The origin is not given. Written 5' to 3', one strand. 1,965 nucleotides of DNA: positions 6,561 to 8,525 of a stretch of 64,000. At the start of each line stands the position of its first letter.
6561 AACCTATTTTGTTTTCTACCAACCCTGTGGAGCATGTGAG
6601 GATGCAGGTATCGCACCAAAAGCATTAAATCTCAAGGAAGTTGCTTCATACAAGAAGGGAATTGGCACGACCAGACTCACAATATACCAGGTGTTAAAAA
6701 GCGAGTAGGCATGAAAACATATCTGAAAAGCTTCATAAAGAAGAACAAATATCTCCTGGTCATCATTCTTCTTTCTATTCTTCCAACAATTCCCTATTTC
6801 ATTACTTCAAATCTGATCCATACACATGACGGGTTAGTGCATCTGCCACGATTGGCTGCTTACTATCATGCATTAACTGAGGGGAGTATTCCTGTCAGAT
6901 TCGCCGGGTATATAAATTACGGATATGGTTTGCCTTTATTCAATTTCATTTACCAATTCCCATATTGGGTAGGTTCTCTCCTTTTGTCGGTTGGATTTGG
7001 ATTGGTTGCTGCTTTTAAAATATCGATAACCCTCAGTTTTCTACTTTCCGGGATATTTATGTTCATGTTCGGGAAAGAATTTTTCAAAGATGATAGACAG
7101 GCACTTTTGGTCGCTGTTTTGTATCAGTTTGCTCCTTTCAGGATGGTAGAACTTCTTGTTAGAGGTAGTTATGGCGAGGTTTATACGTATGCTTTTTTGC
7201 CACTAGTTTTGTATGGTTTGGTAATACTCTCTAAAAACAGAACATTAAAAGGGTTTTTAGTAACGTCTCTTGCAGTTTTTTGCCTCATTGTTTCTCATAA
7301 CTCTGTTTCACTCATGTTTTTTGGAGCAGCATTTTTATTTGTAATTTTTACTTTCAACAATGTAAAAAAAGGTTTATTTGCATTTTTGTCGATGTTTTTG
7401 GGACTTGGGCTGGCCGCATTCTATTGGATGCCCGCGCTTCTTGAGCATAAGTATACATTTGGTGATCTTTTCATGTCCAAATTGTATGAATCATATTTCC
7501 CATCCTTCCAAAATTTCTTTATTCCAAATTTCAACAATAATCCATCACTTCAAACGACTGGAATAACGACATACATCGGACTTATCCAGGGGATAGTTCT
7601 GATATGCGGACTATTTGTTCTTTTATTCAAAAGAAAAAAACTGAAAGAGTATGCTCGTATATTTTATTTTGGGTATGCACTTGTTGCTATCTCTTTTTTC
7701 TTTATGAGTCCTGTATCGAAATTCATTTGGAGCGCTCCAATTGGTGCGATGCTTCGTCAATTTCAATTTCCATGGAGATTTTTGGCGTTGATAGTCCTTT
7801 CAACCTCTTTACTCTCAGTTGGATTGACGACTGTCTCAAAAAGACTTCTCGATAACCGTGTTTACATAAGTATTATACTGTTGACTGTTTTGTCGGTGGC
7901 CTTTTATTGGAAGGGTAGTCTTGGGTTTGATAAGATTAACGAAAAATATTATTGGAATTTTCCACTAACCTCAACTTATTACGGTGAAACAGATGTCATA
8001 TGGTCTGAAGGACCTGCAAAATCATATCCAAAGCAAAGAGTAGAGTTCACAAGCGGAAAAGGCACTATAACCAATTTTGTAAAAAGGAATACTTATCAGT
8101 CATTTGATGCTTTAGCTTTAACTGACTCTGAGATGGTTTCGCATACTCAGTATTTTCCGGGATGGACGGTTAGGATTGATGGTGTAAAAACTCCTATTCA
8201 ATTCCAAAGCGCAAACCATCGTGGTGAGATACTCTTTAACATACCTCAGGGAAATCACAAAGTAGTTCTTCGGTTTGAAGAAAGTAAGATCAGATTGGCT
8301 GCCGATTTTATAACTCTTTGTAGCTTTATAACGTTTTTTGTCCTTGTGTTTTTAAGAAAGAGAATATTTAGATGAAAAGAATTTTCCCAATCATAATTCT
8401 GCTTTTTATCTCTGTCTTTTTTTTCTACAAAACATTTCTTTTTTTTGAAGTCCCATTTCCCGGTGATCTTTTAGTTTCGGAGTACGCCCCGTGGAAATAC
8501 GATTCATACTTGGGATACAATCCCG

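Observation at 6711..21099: Family B: four-member uncharacterised membrane-protein family with N-terminal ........…PVRF…GYGxP motif and a YfhO-like C-terminal YFPGW domain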

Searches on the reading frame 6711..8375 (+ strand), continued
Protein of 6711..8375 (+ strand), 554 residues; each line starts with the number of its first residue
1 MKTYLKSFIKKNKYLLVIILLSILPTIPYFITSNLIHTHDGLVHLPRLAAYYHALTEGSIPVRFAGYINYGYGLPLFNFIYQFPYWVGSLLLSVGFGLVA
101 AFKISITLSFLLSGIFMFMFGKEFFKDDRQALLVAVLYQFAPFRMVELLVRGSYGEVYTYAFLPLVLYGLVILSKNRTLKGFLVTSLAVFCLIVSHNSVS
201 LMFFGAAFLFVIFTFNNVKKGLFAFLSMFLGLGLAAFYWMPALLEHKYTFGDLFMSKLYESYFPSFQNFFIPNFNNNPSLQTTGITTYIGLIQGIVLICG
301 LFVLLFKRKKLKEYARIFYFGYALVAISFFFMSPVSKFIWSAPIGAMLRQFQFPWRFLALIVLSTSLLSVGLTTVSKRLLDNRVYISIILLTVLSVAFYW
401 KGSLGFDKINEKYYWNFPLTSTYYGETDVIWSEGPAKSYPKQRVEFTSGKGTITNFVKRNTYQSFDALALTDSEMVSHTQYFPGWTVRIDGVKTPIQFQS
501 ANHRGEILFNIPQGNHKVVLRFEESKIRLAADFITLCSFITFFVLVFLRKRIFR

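Call 45: search_protein_representatives(alignment_id=A2)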
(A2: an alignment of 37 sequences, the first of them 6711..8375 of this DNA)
Query: 37 sequences, 544 profile positions. Proteins with E-value up to 0.001 (for the whole library): 21487; up to 1e-10: 14005; up to 1e-30: 6373. The best 150 are listed.
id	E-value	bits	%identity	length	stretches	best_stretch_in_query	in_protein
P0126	9.2e-217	737.4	-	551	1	6-537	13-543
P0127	1.4e-201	687.3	-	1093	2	5-536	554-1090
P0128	2.2e-201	686.6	-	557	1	1-537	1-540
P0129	1.0e-199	681.2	-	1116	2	4-538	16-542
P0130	1.4e-186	637.8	-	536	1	21-540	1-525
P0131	6.7e-184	628.9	-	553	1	4-542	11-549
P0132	4.9e-179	612.9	-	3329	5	15-534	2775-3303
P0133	1.3e-173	595.0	-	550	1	1-540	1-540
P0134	5.2e-169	579.8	-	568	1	5-535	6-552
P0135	4.0e-166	570.3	-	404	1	2-397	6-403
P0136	3.9e-157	540.6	-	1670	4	9-536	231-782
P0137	6.9e-153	526.6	-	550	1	4-542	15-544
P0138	1.9e-150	518.5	-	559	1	4-536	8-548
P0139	2.1e-150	518.4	-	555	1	6-541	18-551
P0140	2.2e-150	518.3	-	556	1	7-535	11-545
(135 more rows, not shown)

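Call 50: find_encoding_contigs(protein=P0091, flank=10000, max_places=1)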
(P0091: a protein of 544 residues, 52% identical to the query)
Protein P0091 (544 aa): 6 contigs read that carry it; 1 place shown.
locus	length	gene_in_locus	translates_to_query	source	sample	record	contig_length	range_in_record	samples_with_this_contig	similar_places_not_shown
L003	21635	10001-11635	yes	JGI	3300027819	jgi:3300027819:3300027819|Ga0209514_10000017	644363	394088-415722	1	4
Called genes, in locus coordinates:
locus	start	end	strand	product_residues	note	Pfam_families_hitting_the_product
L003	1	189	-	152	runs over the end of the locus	PF06210:DUF1003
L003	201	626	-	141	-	PF00583:Acetyltransf_1, PF13673:Acetyltransf_10, PF13508:Acetyltransf_7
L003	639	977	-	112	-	PF03692:CxxCxxCC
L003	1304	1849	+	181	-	-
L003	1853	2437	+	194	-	PF00565:SNase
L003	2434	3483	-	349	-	PF01544:CorA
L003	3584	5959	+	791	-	PF02190:LON_substr_bdg, PF00004:AAA, PF07728:AAA_5, PF22667:Lon_lid, PF05362:Lon_C, PF13541:ChlI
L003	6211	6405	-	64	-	PF01541:GIY-YIG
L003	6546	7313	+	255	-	PF00535:Glycos_transf_2, PF10111:Glyco_tranf_2_2 (weak), PF13641:Glyco_tranf_2_3 (faint)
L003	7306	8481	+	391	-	PF26314:MptA_B_family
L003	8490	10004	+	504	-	PF02366:PMT (weak), PF13231:PMT_2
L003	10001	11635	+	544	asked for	PF10131:PTPS_related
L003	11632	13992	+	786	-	PF09586:YfhO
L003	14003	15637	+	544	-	PF02366:PMT, PF13231:PMT_2 (weak)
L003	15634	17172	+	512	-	PF10131:PTPS_related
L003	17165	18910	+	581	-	PF10131:PTPS_related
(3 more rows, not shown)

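Call 51: find_encoding_contigs(protein=P0074, flank=10000, max_places=1)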
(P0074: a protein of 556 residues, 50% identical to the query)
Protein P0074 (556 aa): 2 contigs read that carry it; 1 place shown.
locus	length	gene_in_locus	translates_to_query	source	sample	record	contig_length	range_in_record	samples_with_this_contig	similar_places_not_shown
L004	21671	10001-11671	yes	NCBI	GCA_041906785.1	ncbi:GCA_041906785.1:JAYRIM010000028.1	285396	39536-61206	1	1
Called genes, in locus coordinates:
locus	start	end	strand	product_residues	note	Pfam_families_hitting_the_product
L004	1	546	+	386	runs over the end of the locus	PF08541:ACP_syn_III_C (weak)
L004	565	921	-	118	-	-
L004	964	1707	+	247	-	-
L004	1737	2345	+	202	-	PF02698:DUF218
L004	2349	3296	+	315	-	PF00149:Metallophos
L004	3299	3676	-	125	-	PF20554:DUF6766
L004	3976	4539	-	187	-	PF00561:Abhydrolase_1 (faint), PF06821:Ser_hydrolase, PF12697:Abhydrolase_6 (weak)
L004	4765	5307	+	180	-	-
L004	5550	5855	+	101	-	-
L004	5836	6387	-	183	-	PF28549:NDPSase_N, PF00293:NUDIX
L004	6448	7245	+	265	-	PF13641:Glyco_tranf_2_3 (weak), PF00535:Glycos_transf_2, PF10111:Glyco_tranf_2_2 (weak)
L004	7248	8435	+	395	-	PF26314:MptA_B_family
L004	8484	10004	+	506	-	PF02366:PMT, PF13231:PMT_2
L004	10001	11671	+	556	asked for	PF10131:PTPS_related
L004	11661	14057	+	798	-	PF09586:YfhO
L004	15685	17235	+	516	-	PF10131:PTPS_related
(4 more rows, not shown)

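Call 52: find_related_loci(query=A2, collection=genome_contigs, flank=6000)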
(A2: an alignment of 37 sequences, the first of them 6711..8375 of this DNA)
Query A2 (554 aa) in genome_contigs; peptide patterns used: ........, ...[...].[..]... (x = any residue, [..] = any of these).
587 stretches matched a pattern; 556 encode a relative of the query (tblastn E <= 1e-3); the best 80 are kept; 79 distinct loci.
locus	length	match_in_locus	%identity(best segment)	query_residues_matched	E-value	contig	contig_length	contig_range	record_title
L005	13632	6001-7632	75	11-554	0e+0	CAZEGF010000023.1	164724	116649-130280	MAG TPA_asm: uncultured Gammaproteobacteria bacterium isolate SRP135725_co2_582 genome assembly, contig: k141_448336, wh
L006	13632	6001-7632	54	10-554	0e+0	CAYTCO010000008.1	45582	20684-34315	MAG TPA_asm: uncultured Gammaproteobacteria bacterium isolate SRP286056_co1_355 genome assembly, contig: NODE_798_length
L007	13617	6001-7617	57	16-554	0e+0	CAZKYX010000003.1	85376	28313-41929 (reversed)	MAG TPA_asm: uncultured Gammaproteobacteria bacterium isolate SRP286056_co1_17 genome assembly, contig: NODE_219_length_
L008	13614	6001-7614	53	9-551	0e+0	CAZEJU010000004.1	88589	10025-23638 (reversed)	MAG TPA_asm: uncultured Gammaproteobacteria bacterium isolate binchicken_co105_439 genome assembly, contig: NODE_265_len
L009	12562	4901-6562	99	1-554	0e+0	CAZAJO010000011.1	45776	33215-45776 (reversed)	MAG TPA_asm: uncultured Gammaproteobacteria bacterium isolate SRP342105_co1_429 genome assembly, contig: NODE_983_length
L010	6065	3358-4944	51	7-538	1e-178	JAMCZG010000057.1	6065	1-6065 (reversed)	MAG: Patescibacteria group bacterium isolate FK_Sedi_B_Bin.314 NODE_57356_length_6065_cov_3.43617, whole genome shotgun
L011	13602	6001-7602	51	5-540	3e-175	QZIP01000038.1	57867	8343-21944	MAG: Candidatus Parcubacteria bacterium isolate SURF_62 Ga0104751_1000670, whole genome shotgun sequence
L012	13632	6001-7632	50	11-552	3e-174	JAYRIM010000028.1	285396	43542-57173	MAG: Candidatus Levyibacteriota bacterium isolate SZ_szas25bin.53 k141_1536689, whole genome shotgun sequence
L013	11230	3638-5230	51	17-550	1e-173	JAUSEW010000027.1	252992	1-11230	MAG: Candidatus Levyibacteriota bacterium isolate E14_maxbin.252 E14_k141_1713433, whole genome shotgun sequence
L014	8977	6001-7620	51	9-552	1e-172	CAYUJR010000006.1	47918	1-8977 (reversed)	MAG TPA_asm: uncultured Gammaproteobacteria bacterium isolate SRP090828_co2_75 genome assembly, contig: NODE_264_length_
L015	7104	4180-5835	50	1-553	2e-172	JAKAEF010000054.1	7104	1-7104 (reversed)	MAG: bacterium isolate WY1.bin131 NODE_17976_length_7104_cov_1.406335, whole genome shotgun sequence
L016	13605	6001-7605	51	1-542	8e-172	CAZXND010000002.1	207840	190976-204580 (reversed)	MAG TPA_asm: uncultured Gammaproteobacteria bacterium isolate SRP192515_co1_195 genome assembly, contig: NODE_29_length_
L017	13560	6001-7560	49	13-539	2e-170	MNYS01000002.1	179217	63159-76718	MAG: Candidatus Levybacteria bacterium CG2_30_37_29 cg2_3.0_scaffold_8_c, whole genome shotgun sequence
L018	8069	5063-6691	49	1-545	3e-170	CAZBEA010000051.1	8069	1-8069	MAG TPA_asm: uncultured Gammaproteobacteria bacterium isolate binchicken_co16_305 genome assembly, contig: NODE_14675_le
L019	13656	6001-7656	50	1-553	2e-168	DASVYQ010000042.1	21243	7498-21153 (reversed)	MAG TPA_asm: Patescibacteria group bacterium isolate SMAG_U2606 k141_373317, whole genome shotgun sequence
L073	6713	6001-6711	55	13-249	2e-75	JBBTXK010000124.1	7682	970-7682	MAG: Patescibacteria group bacterium isolate H51-bin196_1 H51_bin196_1_000000000124, whole genome shotgun sequence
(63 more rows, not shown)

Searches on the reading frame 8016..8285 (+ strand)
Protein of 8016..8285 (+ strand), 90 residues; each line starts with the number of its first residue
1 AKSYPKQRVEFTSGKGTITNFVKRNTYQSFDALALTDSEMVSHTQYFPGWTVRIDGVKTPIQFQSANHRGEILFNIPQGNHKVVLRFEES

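Call 53: predict_structure(alignment_id=A5)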
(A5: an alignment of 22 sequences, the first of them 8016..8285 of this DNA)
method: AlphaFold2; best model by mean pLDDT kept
length: 90 residues; sequences in the alignment: 22
mean_pLDDT: 90.9   pTM: 0.78
mean pLDDT of the five models: 90.9, 90.0, 89.5, 89.2, 89.0
residues with pLDDT >= 90: 74; 70-90: 9; 50-70: 5; < 50: 2
segments of 3 or more residues with pLDDT < 50: none
pLDDT, mean of each block of 10 residues (from residue 1): 66 93 93 96 94 97 91 97 91
secondary structure, 60 per line:
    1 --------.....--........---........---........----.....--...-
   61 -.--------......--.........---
elements in order: E9-13 E16-23 E27-34 E38-45 E50-54 E57-59 E71-76 E79-87

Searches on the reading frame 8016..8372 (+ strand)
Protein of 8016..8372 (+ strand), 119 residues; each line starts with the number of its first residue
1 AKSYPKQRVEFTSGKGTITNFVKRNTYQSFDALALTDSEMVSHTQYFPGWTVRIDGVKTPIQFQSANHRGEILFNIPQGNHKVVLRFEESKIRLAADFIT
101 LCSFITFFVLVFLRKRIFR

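Call 77: search_protein_families(library=pfam, proteins=[window:8016-8372:+], max_evalue=1)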
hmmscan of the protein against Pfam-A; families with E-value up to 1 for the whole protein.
window:8016-8372:+ (119 aa): 2 families
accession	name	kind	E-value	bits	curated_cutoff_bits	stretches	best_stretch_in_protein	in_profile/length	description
PF09586.16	YfhO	-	0.01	14.7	28.5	1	40-89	779-825/835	Bacterial membrane protein YfhO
PF04862.18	DUF642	-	0.14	12.3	27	1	39-93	20-69/157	Protein of unknown function (DUF642)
